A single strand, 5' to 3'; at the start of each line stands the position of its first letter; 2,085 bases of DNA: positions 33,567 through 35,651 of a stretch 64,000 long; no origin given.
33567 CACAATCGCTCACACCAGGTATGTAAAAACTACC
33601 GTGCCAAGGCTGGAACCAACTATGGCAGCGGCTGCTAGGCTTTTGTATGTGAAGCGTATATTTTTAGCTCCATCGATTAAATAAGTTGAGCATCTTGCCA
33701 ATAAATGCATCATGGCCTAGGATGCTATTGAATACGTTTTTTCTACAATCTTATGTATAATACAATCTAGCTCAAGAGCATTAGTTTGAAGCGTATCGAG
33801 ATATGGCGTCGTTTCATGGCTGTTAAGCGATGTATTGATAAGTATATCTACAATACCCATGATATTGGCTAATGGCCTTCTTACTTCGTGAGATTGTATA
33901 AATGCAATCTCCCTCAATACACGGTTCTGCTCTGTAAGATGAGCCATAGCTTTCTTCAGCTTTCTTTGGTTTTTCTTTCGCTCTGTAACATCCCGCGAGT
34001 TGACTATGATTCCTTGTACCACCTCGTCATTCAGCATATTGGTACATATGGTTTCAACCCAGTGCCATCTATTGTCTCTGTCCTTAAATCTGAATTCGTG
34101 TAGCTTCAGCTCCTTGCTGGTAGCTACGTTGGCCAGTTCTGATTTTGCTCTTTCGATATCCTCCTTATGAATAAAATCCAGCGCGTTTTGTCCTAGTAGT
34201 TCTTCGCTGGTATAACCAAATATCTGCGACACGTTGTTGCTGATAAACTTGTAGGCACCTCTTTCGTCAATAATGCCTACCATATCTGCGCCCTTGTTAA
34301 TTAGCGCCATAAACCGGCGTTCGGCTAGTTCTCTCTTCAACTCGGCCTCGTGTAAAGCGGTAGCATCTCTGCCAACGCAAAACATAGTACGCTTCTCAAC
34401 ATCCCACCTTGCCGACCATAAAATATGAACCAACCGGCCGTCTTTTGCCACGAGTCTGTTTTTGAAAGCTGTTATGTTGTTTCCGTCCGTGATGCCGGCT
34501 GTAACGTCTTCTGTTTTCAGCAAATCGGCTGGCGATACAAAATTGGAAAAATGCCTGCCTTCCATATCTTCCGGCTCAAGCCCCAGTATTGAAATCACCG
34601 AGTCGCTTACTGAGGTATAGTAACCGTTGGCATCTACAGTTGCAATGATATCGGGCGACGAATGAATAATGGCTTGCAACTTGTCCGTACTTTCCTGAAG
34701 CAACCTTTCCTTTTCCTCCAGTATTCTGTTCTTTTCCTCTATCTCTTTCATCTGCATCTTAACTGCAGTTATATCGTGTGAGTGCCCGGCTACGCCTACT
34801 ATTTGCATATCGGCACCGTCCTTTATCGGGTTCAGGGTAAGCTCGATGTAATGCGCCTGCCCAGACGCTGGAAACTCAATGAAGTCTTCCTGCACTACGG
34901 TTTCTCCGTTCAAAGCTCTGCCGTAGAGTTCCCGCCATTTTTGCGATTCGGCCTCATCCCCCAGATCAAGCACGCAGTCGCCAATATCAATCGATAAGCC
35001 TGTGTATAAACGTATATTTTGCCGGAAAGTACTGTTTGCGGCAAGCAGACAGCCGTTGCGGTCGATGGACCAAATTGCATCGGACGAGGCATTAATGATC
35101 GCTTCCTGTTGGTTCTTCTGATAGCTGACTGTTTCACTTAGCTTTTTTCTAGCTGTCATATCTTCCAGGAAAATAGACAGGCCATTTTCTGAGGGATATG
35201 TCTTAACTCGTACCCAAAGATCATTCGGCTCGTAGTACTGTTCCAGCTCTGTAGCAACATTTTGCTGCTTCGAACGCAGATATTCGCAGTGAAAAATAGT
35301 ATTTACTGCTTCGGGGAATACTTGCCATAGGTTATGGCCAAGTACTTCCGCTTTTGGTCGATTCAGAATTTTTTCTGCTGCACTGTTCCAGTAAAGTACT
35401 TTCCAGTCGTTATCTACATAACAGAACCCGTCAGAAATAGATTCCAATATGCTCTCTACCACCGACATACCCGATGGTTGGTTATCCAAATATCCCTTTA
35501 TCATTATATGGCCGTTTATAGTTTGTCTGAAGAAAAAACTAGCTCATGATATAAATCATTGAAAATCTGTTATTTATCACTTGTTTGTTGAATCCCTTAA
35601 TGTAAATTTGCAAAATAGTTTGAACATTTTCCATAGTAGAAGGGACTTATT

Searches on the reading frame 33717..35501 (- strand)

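Call 22: search_protein_families(library=pfam, proteins=[window:33717-35501:-], max_evalue=0.01)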
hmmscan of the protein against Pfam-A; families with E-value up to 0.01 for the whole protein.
window:33717-35501:- (594 aa): 11 families
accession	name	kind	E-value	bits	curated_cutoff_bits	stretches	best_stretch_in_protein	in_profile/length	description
PF08448.16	PAS_4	-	7.3e-37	126.4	23.1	4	19-119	1-109/110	PAS fold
PF00989.32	PAS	-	8.6e-36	122.8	22.6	3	16-74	4-66/113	PAS fold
PF13426.13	PAS_9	-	1.1e-34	119.2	27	4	406-507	2-103/103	PAS domain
PF08447.18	PAS_3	-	8.1e-26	90.6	25.6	2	419-492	3-77/89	PAS fold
PF13188.13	PAS_8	-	7.1e-18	64.3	21.8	2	16-65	4-50/65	PAS domain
PF14598.12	PAS_11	-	5.1e-07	30.1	25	1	422-491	19-88/109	PAS domain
PF13596.12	PAS_10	-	1.1e-06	29.6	22.1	0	16-103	2-87/106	PAS domain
PF24820.1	Diguanyl_cycl_sensor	-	6.9e-06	26.4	28.1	0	405-456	6-57/109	Diguanylate cyclase-like sensor domain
PF00512.31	HisKA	-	0.0001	22.7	26.9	1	537-585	10-57/66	His Kinase A (phospho-acceptor) domain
PF12860.13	PAS_7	-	0.0002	21.9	27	0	19-57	1-40/115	PAS fold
PF08446.17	PAS_2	-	0.0013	19.9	21.4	0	420-462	31-73/107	PAS fold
